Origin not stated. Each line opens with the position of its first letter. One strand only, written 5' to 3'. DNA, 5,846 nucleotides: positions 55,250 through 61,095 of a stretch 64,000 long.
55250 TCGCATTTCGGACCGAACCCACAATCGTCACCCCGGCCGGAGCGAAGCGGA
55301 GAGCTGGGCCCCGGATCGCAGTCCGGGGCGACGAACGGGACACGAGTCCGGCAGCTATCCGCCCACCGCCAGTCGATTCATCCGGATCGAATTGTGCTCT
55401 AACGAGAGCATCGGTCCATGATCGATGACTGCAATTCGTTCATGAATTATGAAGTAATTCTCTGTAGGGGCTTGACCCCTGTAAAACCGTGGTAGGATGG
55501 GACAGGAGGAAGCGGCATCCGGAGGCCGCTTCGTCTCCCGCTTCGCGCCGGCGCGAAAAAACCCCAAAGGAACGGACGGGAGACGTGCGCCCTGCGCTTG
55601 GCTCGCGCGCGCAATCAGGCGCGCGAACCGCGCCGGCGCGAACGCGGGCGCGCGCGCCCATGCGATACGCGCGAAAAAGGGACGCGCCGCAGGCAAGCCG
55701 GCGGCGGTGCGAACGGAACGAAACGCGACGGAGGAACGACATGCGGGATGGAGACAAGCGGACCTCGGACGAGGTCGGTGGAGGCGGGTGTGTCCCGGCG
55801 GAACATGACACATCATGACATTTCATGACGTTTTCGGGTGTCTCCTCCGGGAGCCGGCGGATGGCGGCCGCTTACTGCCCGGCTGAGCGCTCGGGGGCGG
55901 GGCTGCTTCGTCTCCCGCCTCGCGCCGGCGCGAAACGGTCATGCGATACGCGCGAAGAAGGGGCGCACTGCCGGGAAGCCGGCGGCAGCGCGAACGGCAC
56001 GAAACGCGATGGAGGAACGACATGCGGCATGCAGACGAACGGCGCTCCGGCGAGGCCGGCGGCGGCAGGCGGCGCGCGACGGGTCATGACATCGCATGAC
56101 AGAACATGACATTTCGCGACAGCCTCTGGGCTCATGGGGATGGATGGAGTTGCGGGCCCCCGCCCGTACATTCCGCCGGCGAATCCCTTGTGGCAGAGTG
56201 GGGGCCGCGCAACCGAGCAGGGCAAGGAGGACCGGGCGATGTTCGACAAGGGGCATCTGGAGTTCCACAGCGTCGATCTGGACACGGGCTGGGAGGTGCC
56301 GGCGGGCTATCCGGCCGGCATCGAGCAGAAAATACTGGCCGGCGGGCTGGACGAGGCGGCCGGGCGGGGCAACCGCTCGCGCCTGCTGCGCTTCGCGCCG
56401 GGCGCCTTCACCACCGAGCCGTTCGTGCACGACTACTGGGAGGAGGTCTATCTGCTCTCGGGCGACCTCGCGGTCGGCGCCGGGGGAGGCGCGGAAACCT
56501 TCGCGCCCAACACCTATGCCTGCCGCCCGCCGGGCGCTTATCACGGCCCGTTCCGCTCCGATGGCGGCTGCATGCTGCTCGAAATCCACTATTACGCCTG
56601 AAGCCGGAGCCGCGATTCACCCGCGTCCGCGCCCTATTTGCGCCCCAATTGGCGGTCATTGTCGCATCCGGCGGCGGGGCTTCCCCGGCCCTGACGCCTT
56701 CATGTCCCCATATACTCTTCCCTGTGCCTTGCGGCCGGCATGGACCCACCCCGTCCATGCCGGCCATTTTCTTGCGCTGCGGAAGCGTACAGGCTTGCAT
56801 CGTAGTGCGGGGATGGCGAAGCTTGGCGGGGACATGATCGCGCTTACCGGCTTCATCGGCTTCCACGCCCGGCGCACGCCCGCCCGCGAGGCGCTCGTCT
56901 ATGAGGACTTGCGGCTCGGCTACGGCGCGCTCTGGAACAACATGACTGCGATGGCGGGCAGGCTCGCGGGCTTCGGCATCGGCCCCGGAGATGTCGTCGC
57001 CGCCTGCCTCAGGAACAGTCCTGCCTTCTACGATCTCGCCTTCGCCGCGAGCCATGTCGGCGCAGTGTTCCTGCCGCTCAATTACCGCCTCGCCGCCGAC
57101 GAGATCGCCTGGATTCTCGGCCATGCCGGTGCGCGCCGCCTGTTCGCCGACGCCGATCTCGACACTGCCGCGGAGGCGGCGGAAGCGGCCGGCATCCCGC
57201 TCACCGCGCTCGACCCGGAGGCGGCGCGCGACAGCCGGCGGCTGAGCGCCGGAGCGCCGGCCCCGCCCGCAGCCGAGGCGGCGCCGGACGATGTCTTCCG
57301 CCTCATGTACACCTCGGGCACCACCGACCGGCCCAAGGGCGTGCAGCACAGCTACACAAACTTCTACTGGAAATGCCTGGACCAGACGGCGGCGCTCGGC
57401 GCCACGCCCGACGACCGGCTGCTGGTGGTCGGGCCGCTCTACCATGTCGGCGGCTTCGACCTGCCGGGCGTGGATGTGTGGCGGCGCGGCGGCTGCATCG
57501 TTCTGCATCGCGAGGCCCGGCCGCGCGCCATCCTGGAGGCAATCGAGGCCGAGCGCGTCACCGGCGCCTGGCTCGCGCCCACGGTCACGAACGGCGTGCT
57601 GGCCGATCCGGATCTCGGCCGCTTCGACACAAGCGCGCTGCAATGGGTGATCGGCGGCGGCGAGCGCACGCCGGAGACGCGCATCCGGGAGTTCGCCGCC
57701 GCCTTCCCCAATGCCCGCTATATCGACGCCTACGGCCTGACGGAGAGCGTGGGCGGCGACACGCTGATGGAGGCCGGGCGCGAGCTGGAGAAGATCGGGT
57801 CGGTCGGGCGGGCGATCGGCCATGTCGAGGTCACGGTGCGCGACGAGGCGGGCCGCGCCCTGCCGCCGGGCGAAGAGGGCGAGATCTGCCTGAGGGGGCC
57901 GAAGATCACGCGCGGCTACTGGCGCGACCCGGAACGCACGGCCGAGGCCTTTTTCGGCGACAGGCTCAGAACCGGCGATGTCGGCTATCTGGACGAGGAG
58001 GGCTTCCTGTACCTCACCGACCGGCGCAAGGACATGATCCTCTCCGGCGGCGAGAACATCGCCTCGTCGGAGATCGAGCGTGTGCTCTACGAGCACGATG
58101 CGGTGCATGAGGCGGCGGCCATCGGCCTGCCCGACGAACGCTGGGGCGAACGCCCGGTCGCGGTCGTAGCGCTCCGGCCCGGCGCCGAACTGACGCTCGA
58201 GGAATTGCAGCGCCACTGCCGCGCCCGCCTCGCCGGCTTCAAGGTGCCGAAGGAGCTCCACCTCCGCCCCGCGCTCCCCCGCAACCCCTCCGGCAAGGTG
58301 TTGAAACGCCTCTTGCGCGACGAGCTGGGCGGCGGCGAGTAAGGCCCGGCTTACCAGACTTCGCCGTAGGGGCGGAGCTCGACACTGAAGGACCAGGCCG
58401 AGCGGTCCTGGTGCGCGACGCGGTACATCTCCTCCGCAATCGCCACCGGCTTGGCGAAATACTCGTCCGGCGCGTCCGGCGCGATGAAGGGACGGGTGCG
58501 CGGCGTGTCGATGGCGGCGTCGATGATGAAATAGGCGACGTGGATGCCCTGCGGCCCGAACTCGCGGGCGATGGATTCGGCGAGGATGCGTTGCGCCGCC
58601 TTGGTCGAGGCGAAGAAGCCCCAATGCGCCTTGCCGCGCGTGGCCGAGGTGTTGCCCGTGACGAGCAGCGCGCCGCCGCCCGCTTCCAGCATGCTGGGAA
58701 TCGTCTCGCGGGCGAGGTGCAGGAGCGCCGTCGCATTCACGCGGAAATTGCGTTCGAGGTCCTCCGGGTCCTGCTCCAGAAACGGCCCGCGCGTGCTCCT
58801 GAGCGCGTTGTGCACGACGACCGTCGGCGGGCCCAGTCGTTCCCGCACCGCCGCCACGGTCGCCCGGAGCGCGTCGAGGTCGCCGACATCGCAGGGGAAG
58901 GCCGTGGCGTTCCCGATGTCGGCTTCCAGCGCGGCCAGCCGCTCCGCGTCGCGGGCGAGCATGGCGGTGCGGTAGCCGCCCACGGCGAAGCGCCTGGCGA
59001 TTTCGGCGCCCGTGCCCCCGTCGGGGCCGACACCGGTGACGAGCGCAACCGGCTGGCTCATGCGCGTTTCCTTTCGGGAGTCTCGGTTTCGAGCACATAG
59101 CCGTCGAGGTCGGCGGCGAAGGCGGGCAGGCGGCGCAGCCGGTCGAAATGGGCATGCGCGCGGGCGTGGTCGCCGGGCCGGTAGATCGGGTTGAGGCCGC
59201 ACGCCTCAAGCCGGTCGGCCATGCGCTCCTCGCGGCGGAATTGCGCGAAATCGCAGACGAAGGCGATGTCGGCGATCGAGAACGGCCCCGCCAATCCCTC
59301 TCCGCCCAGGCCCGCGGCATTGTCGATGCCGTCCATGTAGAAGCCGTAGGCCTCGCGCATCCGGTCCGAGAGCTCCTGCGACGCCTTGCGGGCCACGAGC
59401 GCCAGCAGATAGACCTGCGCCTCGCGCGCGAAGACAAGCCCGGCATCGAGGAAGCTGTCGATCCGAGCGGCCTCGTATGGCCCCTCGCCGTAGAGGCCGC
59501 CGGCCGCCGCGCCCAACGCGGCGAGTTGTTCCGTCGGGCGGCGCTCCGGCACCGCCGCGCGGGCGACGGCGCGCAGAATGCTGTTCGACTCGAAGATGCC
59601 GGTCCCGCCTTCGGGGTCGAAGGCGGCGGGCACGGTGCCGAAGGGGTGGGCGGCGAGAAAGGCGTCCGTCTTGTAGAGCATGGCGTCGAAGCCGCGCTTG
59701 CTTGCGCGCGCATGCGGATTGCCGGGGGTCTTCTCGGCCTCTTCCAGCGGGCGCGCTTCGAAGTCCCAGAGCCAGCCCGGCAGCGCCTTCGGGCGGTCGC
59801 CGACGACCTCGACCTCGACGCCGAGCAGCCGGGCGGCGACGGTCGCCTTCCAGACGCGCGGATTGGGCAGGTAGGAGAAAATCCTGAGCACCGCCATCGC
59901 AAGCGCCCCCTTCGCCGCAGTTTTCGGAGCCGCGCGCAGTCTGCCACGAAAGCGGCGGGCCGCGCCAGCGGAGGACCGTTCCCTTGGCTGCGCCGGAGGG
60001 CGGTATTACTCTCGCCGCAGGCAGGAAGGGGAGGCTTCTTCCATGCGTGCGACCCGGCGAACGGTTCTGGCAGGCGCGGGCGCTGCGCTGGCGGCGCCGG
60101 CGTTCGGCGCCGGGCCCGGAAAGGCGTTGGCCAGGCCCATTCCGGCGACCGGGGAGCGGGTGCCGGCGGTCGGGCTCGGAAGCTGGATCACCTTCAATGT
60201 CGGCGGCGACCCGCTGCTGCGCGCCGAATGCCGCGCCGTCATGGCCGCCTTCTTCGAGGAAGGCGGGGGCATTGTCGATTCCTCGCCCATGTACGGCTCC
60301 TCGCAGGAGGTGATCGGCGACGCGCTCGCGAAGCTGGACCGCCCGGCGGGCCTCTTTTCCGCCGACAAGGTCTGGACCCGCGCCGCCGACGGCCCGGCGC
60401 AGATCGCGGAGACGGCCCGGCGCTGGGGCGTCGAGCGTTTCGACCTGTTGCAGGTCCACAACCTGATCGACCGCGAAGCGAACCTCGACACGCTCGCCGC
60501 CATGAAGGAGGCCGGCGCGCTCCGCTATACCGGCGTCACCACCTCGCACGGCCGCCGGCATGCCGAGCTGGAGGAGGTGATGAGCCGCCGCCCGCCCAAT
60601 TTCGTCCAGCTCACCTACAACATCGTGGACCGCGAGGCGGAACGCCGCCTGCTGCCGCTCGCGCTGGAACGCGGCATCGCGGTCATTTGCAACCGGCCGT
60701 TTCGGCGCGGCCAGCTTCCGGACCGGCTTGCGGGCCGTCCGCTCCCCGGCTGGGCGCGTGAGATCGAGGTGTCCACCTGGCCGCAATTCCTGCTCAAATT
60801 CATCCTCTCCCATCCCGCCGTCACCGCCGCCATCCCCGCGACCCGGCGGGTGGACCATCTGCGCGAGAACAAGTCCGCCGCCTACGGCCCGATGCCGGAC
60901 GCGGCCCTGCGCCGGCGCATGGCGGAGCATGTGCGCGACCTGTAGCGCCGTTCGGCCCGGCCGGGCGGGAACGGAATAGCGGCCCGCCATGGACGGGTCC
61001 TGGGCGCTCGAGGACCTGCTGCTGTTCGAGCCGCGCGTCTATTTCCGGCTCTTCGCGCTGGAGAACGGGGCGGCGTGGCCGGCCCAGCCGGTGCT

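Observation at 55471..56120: Novel dispersed repeat family with its own promoter, 5' hairpin, GC palindromes and a 3' triple ATGACA direct repeat at exact 10-bp phasing (tandem copies B and C)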

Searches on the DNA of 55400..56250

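Call 33: search_rna_families(source=window, start=55400, end=56250, threshold=evalue, max_evalue=10)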
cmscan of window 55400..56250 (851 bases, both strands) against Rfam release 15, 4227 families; matches with E-value up to 10: 2.
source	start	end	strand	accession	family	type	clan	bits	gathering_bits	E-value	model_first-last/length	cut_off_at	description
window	56041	56104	-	RF01720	Pseudomon-Rho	Cis-reg;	-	19.1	45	3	1-102/102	no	Pseudomon-Rho RNA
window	55521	55595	-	RF03271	mir-1247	Gene; miRNA;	-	17.4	70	6.3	1-74/74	no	mir-1247 microRNA precursor family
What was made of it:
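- On Any Rfam RNA family (riboswitch, sRNA, leader): With E up to 10 on 55400-56250 there were only two chance-level minus-strand hits, at 19 and 17 bits against cut-offs of 45 and 70 (call 33).
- No riboswitch match (call 33).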

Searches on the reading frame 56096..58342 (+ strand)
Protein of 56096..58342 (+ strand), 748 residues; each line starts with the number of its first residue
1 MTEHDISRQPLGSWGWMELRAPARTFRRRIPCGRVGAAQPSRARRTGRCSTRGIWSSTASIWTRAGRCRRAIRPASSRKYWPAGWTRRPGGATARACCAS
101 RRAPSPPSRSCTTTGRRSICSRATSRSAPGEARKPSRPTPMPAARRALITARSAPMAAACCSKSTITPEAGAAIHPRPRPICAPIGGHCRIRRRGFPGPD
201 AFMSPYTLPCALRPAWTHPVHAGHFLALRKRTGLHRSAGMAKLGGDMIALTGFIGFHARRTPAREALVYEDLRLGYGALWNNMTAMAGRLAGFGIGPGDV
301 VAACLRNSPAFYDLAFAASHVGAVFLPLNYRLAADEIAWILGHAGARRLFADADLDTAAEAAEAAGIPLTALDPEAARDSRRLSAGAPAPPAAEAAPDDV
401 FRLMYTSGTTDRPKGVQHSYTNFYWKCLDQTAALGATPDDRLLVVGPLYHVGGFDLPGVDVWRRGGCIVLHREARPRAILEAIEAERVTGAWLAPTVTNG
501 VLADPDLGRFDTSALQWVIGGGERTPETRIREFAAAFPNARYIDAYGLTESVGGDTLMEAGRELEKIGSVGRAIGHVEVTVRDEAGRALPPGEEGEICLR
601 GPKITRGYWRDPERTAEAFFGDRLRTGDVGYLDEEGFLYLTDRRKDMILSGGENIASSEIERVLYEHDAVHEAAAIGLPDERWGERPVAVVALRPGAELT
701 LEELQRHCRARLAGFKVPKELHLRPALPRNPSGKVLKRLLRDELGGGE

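Call 10: search_protein_families(library=pfam, proteins=[window:56096-58342:+])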
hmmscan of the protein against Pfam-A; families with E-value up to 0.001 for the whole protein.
window:56096-58342:+ (748 aa): 2 families
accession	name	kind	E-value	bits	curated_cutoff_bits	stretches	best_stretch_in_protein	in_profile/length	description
PF00501.34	AMP-binding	-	3.9e-77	260.1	29.9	1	257-609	4-384/384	AMP-binding enzyme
PF13193.12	AMP-binding_C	-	8e-21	75.2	24.5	1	659-734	1-76/76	AMP-binding enzyme C-terminal domain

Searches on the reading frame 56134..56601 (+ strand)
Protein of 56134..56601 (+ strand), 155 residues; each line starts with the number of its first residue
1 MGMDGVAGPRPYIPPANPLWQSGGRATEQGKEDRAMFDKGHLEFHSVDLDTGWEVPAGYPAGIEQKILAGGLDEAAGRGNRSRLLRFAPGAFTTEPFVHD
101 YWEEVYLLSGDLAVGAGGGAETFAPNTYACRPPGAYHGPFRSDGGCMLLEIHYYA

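Call 10: search_protein_families(library=pfam, proteins=[window:56134-56601:+])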
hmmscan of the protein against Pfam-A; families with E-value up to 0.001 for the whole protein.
window:56134-56601:+ (155 aa): 2 families
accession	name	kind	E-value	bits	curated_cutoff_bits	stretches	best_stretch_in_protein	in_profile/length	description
PF12973.13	Cupin_7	-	1.4e-05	25.3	27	1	62-149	19-98/105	ChrR Cupin-like domain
PF07883.17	Cupin_2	-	1.4e-05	25.1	27.2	1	84-151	2-69/70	Cupin domain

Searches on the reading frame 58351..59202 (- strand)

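Call 10: search_protein_families(library=pfam, proteins=[window:58351-59202:-])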
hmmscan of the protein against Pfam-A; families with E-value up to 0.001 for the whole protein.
window:58351-59202:- (283 aa): 3 families
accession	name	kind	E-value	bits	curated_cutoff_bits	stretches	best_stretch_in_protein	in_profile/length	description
PF00106.31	adh_short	-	2.4e-29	102.6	26.6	1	52-234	2-185/195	short chain dehydrogenase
PF13561.12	adh_short_C2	-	8.3e-26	91.4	27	1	58-237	2-182/236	Enoyl-(Acyl carrier protein) reductase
PF08659.16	KR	-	9.3e-08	32.6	22.6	1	63-172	11-128/180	KR domain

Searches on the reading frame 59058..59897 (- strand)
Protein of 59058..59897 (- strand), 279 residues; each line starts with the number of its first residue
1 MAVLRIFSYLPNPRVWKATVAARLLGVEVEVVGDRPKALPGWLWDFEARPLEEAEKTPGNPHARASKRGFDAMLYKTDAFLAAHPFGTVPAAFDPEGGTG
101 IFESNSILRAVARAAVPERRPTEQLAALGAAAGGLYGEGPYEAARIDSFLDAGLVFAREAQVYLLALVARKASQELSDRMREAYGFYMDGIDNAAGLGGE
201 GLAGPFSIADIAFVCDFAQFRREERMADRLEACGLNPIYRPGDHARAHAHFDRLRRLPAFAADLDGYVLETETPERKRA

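Call 16: search_protein_families(library=pfam, proteins=[window:59058-59897:-])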
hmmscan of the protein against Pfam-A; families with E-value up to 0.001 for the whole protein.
window:59058-59897:- (279 aa): 2 families
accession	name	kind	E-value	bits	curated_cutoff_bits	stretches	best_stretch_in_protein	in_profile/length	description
PF13409.12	GST_N_2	-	9.6e-07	29.8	25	1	14-113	4-69/70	Glutathione S-transferase, N-terminal domain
PF02798.26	GST_N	-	1.3e-05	25.9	20.9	0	3-46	2-49/76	Glutathione S-transferase, N-terminal domain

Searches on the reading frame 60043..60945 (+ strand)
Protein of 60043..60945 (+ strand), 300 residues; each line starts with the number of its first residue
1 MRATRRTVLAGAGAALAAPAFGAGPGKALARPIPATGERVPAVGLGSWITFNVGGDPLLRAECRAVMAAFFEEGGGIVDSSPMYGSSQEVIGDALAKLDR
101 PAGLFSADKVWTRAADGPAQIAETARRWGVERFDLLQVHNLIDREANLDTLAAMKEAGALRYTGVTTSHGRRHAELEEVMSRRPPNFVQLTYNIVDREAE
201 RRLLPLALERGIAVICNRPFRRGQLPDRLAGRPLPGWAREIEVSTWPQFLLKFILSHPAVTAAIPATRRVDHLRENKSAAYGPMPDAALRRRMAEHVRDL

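Call 16: search_protein_families(library=pfam, proteins=[window:60043-60945:+])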
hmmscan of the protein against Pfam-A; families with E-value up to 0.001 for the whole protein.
window:60043-60945:+ (300 aa): 1 family
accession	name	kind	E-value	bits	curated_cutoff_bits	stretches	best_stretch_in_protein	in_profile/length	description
PF00248.27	Aldo_ket_red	-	6.8e-24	84.9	24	1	43-281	2-275/291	Aldo/keto reductase family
